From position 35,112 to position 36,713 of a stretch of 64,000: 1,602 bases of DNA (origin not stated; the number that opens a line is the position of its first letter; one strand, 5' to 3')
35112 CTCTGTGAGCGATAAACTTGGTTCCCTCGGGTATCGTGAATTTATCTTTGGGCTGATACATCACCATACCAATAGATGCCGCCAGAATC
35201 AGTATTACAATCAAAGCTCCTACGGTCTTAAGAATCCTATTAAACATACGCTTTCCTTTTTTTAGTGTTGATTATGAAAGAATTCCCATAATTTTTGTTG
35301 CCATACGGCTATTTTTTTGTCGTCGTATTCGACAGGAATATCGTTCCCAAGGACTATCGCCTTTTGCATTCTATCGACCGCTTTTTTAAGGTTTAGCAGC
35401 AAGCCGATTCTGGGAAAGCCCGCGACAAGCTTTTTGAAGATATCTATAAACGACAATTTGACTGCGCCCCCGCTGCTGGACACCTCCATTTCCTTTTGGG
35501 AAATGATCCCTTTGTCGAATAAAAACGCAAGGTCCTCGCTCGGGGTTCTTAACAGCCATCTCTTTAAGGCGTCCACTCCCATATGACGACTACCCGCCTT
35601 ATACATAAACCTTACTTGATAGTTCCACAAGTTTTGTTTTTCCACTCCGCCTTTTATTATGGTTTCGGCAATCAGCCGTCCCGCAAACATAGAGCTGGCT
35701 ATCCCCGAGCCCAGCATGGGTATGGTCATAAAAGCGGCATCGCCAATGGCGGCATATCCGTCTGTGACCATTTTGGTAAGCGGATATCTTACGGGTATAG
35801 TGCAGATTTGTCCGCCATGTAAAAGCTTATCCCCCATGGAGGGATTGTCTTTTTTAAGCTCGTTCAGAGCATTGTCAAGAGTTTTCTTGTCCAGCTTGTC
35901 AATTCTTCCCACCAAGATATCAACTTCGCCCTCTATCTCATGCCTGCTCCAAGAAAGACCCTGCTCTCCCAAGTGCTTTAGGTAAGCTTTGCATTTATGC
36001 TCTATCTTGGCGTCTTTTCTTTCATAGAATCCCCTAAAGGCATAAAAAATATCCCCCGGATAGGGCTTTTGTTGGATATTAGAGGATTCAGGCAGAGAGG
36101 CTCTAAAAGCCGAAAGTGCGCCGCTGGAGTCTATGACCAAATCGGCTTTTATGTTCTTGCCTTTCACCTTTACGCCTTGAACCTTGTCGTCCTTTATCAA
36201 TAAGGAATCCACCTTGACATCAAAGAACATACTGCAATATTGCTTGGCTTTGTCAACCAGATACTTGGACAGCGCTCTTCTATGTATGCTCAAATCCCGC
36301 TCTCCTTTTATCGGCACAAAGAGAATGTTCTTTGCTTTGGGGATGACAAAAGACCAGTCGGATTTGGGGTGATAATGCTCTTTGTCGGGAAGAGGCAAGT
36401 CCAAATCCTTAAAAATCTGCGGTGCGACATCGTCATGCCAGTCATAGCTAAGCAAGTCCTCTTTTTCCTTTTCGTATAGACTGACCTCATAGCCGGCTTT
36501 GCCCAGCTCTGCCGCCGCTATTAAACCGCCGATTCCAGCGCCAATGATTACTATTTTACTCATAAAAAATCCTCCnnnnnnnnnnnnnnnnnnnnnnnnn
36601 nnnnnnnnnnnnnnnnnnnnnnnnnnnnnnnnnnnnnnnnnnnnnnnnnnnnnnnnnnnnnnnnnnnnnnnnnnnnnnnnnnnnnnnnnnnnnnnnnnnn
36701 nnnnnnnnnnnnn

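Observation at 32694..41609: Glycyl-radical-enzyme operon of unassigned function, with two flavoproteins, an exported glycerophosphodiesterase and an atypical MFS carrier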

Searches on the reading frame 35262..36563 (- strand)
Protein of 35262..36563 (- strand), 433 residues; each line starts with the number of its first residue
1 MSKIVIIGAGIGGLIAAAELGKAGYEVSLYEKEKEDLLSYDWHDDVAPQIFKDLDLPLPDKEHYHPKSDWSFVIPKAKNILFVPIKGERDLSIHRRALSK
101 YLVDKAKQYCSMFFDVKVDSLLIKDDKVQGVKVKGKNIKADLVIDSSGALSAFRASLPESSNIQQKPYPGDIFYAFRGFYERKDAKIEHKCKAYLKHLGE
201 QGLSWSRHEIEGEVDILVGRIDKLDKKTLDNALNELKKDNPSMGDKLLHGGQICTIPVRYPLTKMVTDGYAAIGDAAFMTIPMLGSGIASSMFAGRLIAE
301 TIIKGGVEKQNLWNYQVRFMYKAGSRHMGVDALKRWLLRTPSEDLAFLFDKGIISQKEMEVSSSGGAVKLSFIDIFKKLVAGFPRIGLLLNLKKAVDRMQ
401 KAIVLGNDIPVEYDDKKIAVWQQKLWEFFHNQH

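Call 3: search_protein_families(library=pfam, proteins=[window:35262-36563:-])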
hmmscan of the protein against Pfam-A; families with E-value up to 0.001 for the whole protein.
window:35262-36563:- (433 aa): 10 families
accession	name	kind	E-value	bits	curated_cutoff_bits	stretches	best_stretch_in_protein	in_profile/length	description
PF01494.25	FAD_binding_3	-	4.7e-08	33.1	22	0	3-36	3-36/349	FAD binding domain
PF01266.30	DAO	-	7.1e-08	32.8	27.9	1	3-33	1-31/353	FAD dependent oxidoreductase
PF00890.30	FAD_binding_2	-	1.6e-07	31.3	20.4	1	4-35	2-33/414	FAD binding domain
PF13450.12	NAD_binding_8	-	5.6e-07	30.2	21.9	1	6-33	1-28/68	NAD(P)-binding Rossmann-like domain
PF05834.18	Lycopene_cycl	-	7.7e-07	28.9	23.4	1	4-152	2-144/380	Lycopene cyclase protein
PF07992.20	Pyr_redox_2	-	4e-06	26.9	26.1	1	3-158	2-117/291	Pyridine nucleotide-disulphide oxidoreductase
PF03486.20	HI0933_like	-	1.7e-05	24.8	50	1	3-35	2-34/244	HI0933-like protein Rossmann domain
PF04820.20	Trp_halogenase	-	5.6e-05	22.6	21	0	3-33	1-35/458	Tryptophan halogenase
PF01134.28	GIDA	-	0.00014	21.5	22.1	0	3-37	1-35/391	Glucose inhibited division protein A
PF12831.13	FAD_oxidored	-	0.00029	20.7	27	0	4-33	2-31/416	FAD dependent oxidoreductase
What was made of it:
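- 35262..36563 (-): FAD-dependent oxidoreductase, a distant relative of geranylgeranyl reductases. It is a lineage-specific passenger of the operon. GxGxxG and FAD Rossmann hits (call 3).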

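Call 4: search_protein_families(library=ncbifam, proteins=[window:35262-36563:-])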
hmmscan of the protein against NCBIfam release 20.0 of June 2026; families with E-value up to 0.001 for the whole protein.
window:35262-36563:- (433 aa): 47 families (the best 25 are shown)
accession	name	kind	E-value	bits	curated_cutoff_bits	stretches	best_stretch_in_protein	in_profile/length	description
NF041080.1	DGGGPL_reductase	equivalog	5e-47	160.8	580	1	4-429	4-440/447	digeranylgeranylglycerophospholipid reductase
TIGR02032.1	GG-red-SF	subfamily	6.3e-27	95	158.8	1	4-302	3-297/297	geranylgeranyl reductase family protein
NF005243.0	PRK06753.1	equivalog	3.1e-15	55.9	365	1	3-202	2-198/374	hypothetical protein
NF033623.1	urate_HpxO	equivalog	2.8e-14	52.8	500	1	3-35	1-33/381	FAD-dependent urate hydroxylase HpxO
NF041385.1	Dggglyphlred_Halo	equivalog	9.8e-13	47.4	700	1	3-302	6-313/405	digeranylgeranylglycerophospholipid reductase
NF005313.0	PRK06847.1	subfamily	2.2e-12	46.7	372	1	1-35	4-38/375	hypothetical protein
TIGR02023.1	BchP-ChlP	subfamily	2.3e-12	46.6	343.3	1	3-340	2-338/388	geranylgeranyl diphosphate reductase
NF005566.0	PRK07236.1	subfamily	2.1e-11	43.3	333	1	2-37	7-42/386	hypothetical protein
NF005720.0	PRK07538.1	subfamily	1.9e-09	36.9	400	1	2-34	3-35/418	hypothetical protein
NF004834.1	PRK06185.1-3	subfamily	1.5e-08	33.9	500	1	100-319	113-340/420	FAD-dependent oxidoreductase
NF049967.1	QhpG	equivalog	3.5e-08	32.8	240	0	4-34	1-31/423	flavin-dependent monooxygenase QhpG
NF001933.0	PRK00711.1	subfamily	9.6e-08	31.4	383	0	100-152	205-258/429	D-amino acid dehydrogenase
NF041160.1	DGGPL_Thplmales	equivalog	1.1e-07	31.2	780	1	5-382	7-384/396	digeranylgeranylglycerophospholipid reductase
NF006254.0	PRK08401.1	equivalog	1.6e-07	30.4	726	0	2-43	2-43/466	L-aspartate oxidase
NF005560.0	PRK07233.1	equivalog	1.7e-07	30.5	252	1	3-34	2-33/435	hypothetical protein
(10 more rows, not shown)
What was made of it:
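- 35262..36563 (-): DGGGPL reductase model scores 161 bits against a cut-off of 580; GG-red-SF scores 95 against 159 (call 4).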

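Call 39: find_related_loci(query=window:35262-36563:-, collection=genome_contigs, flank=8000)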
Query window:35262-36563:- (433 aa) in genome_contigs; peptide patterns used: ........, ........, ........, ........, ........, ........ (x = any residue, [..] = any of these).
92 stretches matched a pattern; 9 encode a relative of the query (tblastn E <= 1e-3); 9 distinct loci.
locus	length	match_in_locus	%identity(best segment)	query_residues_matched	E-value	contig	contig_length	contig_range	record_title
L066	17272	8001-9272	58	14-433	6e-151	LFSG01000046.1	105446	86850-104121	MAG: Clostridiales bacterium DTU072 scaffold1770, whole genome shotgun sequence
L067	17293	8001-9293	44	3-430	2e-110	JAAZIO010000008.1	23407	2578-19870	MAG: Clostridiales bacterium isolate AS20ysBPTH_39 4130_AS20, whole genome shotgun sequence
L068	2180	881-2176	42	1-430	3e-113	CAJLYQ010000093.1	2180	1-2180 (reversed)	MAG TPA_asm: uncultured Catabacter sp. isolate ERR321646-bin.66 genome assembly, contig: NODE_28114_length_2180_cov_3.28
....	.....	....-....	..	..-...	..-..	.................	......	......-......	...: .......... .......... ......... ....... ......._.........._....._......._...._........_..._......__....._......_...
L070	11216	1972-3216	41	14-425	6e-98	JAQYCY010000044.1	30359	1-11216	MAG: Bacillota bacterium isolate SUG1753 k141_1922738, whole genome shotgun sequence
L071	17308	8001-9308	40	3-425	1e-92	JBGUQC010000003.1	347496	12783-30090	MAG: Christensenellales bacterium isolate ruminal_MAG_149 ruminal_MAG_149_contig_0003, whole genome shotgun sequence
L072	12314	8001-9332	38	3-433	7e-89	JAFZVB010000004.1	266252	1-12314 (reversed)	MAG: Clostridia bacterium isolate RGIG8124 Water_buffalos_Rumen-3__c395411, whole genome shotgun sequence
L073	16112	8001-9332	39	3-433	2e-90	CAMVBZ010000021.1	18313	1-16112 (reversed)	MAG TPA_asm: uncultured Clostridia bacterium isolate SRR8387715_bin.45_metaWRAP_v1.3_MAG genome assembly, contig: ERZ142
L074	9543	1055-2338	42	1-425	5e-107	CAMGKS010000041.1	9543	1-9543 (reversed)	MAG: uncultured Clostridia bacterium isolate SRR11551381_bin.45_metaWRAP_v1.3_MAG genome assembly, contig: ERZ11474004.5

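Call 85: find_homologous_proteins(query=window:35262-36563:-, max_evalue=1e-10)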
Query window:35262-36563:- (433 aa): 389 proteins with E <= 1e-10 among 8000 candidates; the best 120 are listed.
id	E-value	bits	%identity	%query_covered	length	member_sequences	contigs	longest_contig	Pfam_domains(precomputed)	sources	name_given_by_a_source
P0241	9.9e-290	978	100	100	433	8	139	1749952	PF01266.31,PF13450.13,PF00890.31,PF07992.21,PF03486.21,PF05834.19,PF01494.26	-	-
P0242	8.3e-222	754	75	99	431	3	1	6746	PF01266.31,PF13450.13,PF00890.31,PF07992.21,PF05834.19,PF01494.26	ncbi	ncbi:MAG: NAD(P)-binding protein [Bacillota bacterium]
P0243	3.8e-178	611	63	99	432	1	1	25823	PF01946.24,PF01266.31,PF13450.13,PF00890.31,PF07992.21,PF03486.21,PF05834.19,PF01134.29,PF01494.26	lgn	-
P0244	9.7e-174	596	62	99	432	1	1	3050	PF01266.31,PF13450.13,PF05834.19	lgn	-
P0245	6.3e-169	580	58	96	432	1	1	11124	PF01266.31,PF13450.13,PF01494.26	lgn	-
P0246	2.0e-164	565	58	96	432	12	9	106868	PF01266.31,PF13450.13,PF00890.31,PF01494.26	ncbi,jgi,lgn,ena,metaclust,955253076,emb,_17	metaclust:\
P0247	5.2e-150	518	55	99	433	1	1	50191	PF01266.31,PF13450.13,PF00890.31,PF07992.21,PF05834.19,PF01494.26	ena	-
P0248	6.3e-140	485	51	95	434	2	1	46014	PF01266.31,PF13450.13,PF00890.31,PF07992.21,PF01494.26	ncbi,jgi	ncbi:MAG: NAD(P)-binding protein [Clostridia bacterium]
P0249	1.4e-121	424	47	99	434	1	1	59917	PF13450.13,PF00890.31,PF07992.21,PF01494.26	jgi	-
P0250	1.9e-121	424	45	96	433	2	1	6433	PF01266.31,PF13450.13,PF00890.31,PF07992.21,PF01494.26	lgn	-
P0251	5.2e-120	419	46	95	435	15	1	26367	PF01266.31,PF13450.13,PF00890.31,PF07992.21,PF01494.26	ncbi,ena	-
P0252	7.2e-120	419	44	94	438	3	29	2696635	PF01946.24,PF01266.31,PF00890.31,PF05834.19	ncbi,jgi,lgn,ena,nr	ncbi:MAG: NAD(P)/FAD-dependent oxidoreductase [Firmicutes bacterium]|jgi:flavin-dependent dehydrogen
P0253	1.6e-119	417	45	97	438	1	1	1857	PF01946.24,PF05834.19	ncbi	-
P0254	3.0e-119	417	45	96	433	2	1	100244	PF13450.13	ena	-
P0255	3.9e-118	413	45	98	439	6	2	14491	PF01266.31,PF13450.13,PF00890.31,PF05834.19,PF01494.26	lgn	-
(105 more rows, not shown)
